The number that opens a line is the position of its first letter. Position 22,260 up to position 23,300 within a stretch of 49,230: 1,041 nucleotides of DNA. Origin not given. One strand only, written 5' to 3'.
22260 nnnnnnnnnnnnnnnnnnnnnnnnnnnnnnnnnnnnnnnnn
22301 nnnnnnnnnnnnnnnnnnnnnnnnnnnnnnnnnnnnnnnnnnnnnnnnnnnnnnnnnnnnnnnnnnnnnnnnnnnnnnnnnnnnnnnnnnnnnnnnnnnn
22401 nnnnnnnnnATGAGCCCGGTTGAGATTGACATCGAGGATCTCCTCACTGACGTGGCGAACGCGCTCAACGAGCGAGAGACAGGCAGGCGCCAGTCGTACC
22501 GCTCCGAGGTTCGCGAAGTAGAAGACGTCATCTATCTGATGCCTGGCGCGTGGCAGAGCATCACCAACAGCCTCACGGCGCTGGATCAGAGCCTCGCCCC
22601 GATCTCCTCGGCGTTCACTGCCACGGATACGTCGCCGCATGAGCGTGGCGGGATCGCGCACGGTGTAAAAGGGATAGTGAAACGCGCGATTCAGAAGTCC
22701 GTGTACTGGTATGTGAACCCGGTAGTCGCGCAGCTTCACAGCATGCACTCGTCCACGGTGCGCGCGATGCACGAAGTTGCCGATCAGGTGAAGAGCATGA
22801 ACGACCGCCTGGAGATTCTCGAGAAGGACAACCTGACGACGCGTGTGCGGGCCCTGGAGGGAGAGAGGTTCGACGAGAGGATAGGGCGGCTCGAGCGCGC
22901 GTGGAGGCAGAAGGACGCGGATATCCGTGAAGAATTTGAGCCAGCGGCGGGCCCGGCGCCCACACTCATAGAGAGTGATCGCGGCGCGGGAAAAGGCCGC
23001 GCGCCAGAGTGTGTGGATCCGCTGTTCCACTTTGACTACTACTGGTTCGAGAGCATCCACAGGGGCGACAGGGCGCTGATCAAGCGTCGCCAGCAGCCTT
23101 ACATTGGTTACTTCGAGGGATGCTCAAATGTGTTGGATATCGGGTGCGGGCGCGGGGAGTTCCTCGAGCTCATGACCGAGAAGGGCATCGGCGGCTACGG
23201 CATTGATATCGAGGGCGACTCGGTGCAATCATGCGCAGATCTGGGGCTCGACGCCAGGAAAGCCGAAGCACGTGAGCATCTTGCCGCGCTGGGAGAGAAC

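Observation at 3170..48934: A ~46-kb glycan super-locus combining Wzm/Wzt export with six GT-C membrane enzymes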

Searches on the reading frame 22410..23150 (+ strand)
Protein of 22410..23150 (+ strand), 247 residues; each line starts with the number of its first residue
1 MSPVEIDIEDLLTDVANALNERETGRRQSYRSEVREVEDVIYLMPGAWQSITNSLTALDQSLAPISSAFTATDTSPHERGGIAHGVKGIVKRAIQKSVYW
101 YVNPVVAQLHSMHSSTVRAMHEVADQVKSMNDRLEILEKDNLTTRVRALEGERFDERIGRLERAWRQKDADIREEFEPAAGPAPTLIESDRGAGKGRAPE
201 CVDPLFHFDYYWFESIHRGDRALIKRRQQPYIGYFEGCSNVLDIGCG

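Call 70: search_protein_families(library=pfam, proteins=[window:22410-23150:+], max_evalue=10)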
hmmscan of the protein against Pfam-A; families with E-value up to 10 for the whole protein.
window:22410-23150:+ (247 aa): 3 families
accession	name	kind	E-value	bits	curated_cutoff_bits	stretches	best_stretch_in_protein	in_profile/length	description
PF23005.1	DUF7032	-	0.04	14.1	27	1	41-70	18-47/115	Domain of unknown function (DUF7032)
PF04513.17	Baculo_PEP_C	-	0.13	12.8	38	1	8-72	43-104/140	Baculovirus polyhedron envelope protein, PEP, C terminus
PF17522.7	DUF5446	-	3.6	8.2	26.2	0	6-41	15-50/72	Family of unknown function (DUF5446)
